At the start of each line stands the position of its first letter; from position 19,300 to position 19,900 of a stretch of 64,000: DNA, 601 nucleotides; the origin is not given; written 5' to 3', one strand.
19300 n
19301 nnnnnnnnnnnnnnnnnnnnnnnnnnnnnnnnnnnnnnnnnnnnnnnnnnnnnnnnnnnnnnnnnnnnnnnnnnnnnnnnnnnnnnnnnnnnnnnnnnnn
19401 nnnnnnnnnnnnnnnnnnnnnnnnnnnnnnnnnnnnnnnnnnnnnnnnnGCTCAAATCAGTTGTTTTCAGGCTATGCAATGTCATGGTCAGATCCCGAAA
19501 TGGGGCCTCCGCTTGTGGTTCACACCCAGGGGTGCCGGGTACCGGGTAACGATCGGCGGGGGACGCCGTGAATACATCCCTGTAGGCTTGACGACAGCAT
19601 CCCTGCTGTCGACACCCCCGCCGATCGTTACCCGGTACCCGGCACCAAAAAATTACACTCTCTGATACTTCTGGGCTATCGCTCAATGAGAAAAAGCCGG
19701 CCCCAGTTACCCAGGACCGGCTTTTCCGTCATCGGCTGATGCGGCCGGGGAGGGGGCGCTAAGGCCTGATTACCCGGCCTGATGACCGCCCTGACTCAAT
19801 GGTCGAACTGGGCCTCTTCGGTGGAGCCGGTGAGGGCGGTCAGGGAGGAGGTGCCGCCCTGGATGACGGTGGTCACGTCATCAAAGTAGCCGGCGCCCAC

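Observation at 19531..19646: Unnamed nested-hairpin element: unrelated perfect outer stems around a conserved, covarying 52-nt two-hairpin core (copy 2)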

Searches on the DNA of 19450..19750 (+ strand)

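Call 9: search_rna_families(source=window, start=19450, end=19750, threshold=evalue, max_evalue=10)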
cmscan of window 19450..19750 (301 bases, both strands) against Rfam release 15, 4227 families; matches with E-value up to 10: 11.
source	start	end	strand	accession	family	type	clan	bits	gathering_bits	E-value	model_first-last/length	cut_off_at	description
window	19532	19645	+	RF03349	mir-3151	Gene; miRNA;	-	39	83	1.9e-05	1-85/85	no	mir-3151 microRNA precursor family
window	19515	19618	+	RF02770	Ysr224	Gene; sRNA;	-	37.8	70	2.3e-07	1-107/107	no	Yersinia sRNA 224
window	19542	19637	+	RF03407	MIR531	Gene; miRNA;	-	29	70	0.0012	1-69/69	no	MIR531 microRNA precursor family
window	19541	19635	-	RF03196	mir-6790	Gene; miRNA;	-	24.7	78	0.0067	1-63/63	no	mir-6790 microRNA precursor family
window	19529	19647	-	RF04203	MIR1144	Gene; miRNA;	-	20.9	90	0.12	43-156/197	no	MIR1144 microRNA precursor family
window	19655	19750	+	RF02000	MIR1846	Gene; miRNA;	-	19.7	77.5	0.22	1-97/110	3'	MIR1846 microRNA precursor family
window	19536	19643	-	RF02234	sX15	Gene; sRNA;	-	19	55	0.47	1-159/159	no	Xanthomonadaceae sRNA sX15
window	19546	19631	-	RF01314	mir-1227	Gene; miRNA;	-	18.9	70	0.92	1-88/88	no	mir-1227 microRNA precursor family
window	19539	19640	+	RF03829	mir-1257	Gene; miRNA;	-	16.7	50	1.9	1-118/118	no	mir-1257 microRNA precursor family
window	19697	19724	-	RF01679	P36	Gene; sRNA;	-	15.7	36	0.84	33-61/61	no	Pseudomonas sRNA P36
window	19692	19725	+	RF00506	Thr_leader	Cis-reg; leader;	-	13.5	55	5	83-113/118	no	Threonine operon leader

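Call 13: search_rna_families(source=window, start=19480, end=19680, threshold=evalue, max_evalue=0.001, show_alignments=3)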
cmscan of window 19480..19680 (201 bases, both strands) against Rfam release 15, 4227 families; matches with E-value up to 0.001: 8.
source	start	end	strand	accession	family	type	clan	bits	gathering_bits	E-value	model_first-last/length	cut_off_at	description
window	19530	19646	-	RF04198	MIR8670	Gene; miRNA;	-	42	150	3.5e-07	1-142/142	no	MIR8670 microRNA precursor family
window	19533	19645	+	RF04198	MIR8670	Gene; miRNA;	-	40.2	150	9.6e-07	1-142/142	no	MIR8670 microRNA precursor family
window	19532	19645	+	RF03349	mir-3151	Gene; miRNA;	-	39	83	1.3e-05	1-85/85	no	mir-3151 microRNA precursor family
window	19535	19642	-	RF03964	mir-H1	Gene; miRNA;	-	38.3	97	3e-05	1-85/85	no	mir-H1 microRNA precursor family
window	19515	19618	+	RF02770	Ysr224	Gene; sRNA;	-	37.8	70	1.5e-07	1-107/107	no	Yersinia sRNA 224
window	19531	19646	-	RF04119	MIR1858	Gene; miRNA;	-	37.4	137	3.2e-05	38-166/197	no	MIR1858 microRNA precursor family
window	19535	19642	+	RF03964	mir-H1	Gene; miRNA;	-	37.2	97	5.4e-05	1-85/85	no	mir-H1 microRNA precursor family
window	19542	19637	+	RF03407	MIR531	Gene; miRNA;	-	29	70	0.00081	1-69/69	no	MIR531 microRNA precursor family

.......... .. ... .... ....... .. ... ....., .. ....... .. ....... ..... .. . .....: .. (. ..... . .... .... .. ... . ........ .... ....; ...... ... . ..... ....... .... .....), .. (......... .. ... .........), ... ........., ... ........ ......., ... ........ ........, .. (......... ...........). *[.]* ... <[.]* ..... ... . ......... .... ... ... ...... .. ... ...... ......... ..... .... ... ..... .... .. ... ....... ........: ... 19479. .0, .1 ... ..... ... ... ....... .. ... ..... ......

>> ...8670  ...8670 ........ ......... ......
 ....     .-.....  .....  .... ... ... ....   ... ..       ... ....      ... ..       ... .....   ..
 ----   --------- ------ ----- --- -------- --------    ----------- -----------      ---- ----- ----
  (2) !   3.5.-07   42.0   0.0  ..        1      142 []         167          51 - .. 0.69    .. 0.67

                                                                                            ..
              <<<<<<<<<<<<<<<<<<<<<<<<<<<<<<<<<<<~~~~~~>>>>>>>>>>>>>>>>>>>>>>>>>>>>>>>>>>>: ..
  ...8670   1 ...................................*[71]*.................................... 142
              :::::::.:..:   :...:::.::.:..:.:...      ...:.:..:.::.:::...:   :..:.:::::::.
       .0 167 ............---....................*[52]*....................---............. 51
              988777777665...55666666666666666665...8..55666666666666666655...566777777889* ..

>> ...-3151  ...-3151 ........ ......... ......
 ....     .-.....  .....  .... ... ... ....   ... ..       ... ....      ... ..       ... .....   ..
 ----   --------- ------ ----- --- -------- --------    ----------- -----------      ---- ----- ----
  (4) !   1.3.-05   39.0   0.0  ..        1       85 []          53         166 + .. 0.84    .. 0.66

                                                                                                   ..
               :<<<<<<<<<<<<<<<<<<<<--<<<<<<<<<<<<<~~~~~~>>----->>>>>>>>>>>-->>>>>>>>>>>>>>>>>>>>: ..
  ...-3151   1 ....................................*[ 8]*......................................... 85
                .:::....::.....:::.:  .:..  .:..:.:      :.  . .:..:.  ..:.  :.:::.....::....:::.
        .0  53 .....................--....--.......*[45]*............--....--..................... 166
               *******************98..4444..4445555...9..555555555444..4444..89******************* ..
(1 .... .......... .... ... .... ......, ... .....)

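Call 18: search_rna_families(source=window, start=19500, end=19622, threshold=evalue, max_evalue=0.01, show_alignments=2)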
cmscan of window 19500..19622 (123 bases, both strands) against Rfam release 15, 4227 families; matches with E-value up to 0.01: 1.
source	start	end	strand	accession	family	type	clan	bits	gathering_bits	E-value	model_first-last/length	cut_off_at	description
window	19529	19618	+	RF02770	Ysr224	Gene; sRNA;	-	38.7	70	5e-08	13-107/107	no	Yersinia sRNA 224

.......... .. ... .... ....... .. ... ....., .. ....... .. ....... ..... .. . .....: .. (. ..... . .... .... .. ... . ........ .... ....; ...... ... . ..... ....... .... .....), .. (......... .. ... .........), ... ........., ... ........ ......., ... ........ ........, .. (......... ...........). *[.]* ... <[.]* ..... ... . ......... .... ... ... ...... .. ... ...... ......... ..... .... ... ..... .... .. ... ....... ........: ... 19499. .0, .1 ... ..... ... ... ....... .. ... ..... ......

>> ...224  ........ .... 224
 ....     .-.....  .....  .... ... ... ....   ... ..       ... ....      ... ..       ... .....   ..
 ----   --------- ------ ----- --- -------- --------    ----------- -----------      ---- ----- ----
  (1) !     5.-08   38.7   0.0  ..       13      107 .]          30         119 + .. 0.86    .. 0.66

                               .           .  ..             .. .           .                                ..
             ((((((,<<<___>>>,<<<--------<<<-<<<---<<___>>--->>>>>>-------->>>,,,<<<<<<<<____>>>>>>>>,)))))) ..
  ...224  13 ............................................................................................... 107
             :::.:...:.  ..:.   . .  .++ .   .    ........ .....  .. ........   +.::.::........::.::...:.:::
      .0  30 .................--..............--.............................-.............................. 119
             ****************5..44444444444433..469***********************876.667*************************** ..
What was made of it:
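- On YPAL / RU-2 MITE: It aligns to Ysr224 with E 5e-8 (call 18).
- Rfam Ysr224 aligns to the core at 38.7 bits, E 5e-8, with the same residues (call 18).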

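Call 48: build_rna_model(alignment_id=A1, structure=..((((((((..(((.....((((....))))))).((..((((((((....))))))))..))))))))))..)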
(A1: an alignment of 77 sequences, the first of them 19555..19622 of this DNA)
Model R1 built from alignment A1 (77 sequences, 74 columns); structure: as given.
model positions 68; base pairs 25; branch points 1; effective number of sequences 3.49; information 0.826 bits per position. Calibrated on 0.2 Mb of random sequence (short: E-values are rough).
structure used (alignment columns):
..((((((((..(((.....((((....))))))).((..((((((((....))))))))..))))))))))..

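Call 49: search_with_rna_model(model_id=R1, source=window, filters=off, max_evalue=10)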
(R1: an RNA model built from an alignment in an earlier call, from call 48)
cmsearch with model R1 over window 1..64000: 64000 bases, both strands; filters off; matches with E-value up to 10: 48.
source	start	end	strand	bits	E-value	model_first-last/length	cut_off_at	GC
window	19555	19622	+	87.8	7.8e-22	1-68/68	no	0.66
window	5383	5450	+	85.4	3.7e-21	1-68/68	no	0.71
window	12591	12639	+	15.3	0.066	1-68/68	no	0.73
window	21818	21880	+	14.7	0.096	1-68/68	no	0.75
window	61195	61243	+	12.4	0.41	1-68/68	no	0.69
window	55286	55340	+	11.8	0.61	1-68/68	no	0.65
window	2228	2272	+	11.1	0.95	1-68/68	no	0.71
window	432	490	+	10.7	1.2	1-68/68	no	0.76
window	27177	27239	-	10.3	1.6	1-68/68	no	0.73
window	54337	54391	-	10.2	1.6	1-68/68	no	0.67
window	41979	42058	-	10.2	1.6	1-68/68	no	0.68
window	13829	13879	-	9.5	2.6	1-68/68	no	0.67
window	54976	55047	-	9.2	3.1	1-68/68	no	0.6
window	24557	24629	+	9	3.6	1-68/68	no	0.58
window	31032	31077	-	8.9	3.8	1-68/68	no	0.72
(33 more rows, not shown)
